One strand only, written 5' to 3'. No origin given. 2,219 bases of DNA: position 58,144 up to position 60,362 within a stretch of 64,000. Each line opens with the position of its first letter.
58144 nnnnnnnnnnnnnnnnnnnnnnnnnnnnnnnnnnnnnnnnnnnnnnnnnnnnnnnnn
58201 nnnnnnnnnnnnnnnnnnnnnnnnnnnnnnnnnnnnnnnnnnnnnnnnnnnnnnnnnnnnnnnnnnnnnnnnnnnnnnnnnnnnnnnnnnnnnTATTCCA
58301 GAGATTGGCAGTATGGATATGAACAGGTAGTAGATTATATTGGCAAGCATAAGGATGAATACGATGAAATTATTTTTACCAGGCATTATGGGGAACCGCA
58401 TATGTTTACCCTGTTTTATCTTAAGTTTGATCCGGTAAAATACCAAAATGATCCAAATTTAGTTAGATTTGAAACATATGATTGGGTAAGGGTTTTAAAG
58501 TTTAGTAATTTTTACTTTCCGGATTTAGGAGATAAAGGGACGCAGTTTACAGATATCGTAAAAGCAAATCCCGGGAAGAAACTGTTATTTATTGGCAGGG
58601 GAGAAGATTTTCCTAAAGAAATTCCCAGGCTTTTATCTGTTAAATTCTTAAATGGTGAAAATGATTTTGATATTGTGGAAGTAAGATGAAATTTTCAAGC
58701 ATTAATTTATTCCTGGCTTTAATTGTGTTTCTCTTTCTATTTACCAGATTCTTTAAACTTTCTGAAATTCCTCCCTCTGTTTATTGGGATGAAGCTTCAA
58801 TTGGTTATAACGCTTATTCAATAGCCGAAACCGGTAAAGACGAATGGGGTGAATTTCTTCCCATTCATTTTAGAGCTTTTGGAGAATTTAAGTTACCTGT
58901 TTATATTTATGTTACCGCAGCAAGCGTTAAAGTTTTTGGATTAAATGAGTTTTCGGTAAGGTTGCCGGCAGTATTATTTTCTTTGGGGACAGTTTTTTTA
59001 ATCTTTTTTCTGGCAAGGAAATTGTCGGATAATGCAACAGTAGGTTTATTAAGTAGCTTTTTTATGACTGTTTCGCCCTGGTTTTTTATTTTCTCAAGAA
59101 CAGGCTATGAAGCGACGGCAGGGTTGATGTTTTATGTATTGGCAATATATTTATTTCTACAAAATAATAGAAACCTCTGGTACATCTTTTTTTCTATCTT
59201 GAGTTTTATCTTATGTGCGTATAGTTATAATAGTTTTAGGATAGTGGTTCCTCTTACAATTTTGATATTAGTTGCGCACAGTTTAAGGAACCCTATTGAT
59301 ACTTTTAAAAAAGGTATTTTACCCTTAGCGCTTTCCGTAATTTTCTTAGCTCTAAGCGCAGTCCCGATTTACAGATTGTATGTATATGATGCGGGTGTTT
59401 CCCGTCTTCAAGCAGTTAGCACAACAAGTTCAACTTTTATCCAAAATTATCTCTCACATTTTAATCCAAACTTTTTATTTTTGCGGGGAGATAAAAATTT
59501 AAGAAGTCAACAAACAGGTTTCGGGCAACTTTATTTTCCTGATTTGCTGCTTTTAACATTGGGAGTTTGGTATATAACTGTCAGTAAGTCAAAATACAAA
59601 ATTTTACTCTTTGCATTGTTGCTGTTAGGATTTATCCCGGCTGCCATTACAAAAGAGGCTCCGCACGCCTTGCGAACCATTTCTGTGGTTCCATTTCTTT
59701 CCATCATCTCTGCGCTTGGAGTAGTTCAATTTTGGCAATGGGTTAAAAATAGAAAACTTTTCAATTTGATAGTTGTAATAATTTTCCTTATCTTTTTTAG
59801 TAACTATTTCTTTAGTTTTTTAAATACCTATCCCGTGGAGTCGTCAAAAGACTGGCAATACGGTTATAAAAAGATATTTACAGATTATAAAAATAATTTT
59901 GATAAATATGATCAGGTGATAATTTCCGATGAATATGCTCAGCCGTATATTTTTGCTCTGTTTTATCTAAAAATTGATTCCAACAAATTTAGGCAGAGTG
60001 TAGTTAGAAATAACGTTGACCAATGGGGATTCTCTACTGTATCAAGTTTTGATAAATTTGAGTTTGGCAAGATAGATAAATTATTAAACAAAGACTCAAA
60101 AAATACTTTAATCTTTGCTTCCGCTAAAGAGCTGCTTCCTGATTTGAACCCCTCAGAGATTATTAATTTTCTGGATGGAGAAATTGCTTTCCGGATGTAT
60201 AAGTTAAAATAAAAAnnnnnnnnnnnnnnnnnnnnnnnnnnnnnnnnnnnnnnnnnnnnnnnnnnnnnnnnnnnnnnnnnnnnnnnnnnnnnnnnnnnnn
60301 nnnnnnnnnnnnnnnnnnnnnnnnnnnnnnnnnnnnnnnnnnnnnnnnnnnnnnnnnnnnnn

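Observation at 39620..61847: Tandem radiation of nine paralogous PMT/ArnT-like GT-C genes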

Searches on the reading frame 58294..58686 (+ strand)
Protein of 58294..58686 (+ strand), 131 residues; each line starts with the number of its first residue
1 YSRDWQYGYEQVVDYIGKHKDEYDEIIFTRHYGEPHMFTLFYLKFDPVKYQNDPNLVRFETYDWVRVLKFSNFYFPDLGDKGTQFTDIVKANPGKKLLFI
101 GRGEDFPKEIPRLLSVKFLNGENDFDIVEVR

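Call 83: search_protein_families(library=pfam, proteins=[window:58294-58686:+], max_evalue=1)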
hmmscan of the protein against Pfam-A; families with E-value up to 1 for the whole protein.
window:58294-58686:+ (131 aa): 1 family
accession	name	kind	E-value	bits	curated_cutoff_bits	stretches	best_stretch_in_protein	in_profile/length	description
PF16468.10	DUF5049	-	0.048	14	28.7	1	6-29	32-55/57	Domain of unknown function (DUF5049)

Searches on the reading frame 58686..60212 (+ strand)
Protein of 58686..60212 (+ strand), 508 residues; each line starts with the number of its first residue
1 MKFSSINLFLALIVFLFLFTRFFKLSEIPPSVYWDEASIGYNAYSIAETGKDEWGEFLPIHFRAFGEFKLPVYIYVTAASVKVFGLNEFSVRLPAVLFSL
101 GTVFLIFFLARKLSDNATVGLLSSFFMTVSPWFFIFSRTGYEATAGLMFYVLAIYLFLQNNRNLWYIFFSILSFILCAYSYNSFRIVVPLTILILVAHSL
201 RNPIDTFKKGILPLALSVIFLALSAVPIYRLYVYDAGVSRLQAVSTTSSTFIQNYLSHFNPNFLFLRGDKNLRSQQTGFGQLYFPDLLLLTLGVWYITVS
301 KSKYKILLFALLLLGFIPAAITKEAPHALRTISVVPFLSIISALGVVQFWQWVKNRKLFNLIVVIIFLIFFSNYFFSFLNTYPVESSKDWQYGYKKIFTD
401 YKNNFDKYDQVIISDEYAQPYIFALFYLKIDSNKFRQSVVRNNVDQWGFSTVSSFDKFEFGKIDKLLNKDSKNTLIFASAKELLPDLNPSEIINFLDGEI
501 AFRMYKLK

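Call 4: search_protein_families(library=pfam, proteins=[window:58686-60212:+], max_evalue=0.01)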
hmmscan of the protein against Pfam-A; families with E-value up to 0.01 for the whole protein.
window:58686-60212:+ (508 aa): 2 families
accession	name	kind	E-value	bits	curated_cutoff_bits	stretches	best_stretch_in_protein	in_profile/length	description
PF13231.12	PMT_2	-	3e-12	47.5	26.1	1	71-224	4-154/160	Dolichyl-phosphate-mannose-protein mannosyltransferase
PF02366.24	PMT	-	1e-07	32.2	22.7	1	13-229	3-231/245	Dolichyl-phosphate-mannose-protein mannosyltransferase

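Call 43: search_solved_structures(query=window:58686-60209:+, max_evalue=10, show_alignments=5)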
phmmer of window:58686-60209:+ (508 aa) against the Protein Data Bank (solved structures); distinct sequences matched with E-value up to 10: 2.
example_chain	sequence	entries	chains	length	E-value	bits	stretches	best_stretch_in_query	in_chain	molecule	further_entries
5ezm_A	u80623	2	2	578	0.033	16.7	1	54-160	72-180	4-amino-4-deoxy-L-arabinose transferase or related glycosyltransferases of PMT family | 4-amino-4-deoxy-L-arabinose (L-Ara4N) transferase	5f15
2xr1_A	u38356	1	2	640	2.3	10.6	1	385-456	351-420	CLEAVAGE AND POLYADENYLATION SPECIFICITY FACTOR 100 KD SUBUNIT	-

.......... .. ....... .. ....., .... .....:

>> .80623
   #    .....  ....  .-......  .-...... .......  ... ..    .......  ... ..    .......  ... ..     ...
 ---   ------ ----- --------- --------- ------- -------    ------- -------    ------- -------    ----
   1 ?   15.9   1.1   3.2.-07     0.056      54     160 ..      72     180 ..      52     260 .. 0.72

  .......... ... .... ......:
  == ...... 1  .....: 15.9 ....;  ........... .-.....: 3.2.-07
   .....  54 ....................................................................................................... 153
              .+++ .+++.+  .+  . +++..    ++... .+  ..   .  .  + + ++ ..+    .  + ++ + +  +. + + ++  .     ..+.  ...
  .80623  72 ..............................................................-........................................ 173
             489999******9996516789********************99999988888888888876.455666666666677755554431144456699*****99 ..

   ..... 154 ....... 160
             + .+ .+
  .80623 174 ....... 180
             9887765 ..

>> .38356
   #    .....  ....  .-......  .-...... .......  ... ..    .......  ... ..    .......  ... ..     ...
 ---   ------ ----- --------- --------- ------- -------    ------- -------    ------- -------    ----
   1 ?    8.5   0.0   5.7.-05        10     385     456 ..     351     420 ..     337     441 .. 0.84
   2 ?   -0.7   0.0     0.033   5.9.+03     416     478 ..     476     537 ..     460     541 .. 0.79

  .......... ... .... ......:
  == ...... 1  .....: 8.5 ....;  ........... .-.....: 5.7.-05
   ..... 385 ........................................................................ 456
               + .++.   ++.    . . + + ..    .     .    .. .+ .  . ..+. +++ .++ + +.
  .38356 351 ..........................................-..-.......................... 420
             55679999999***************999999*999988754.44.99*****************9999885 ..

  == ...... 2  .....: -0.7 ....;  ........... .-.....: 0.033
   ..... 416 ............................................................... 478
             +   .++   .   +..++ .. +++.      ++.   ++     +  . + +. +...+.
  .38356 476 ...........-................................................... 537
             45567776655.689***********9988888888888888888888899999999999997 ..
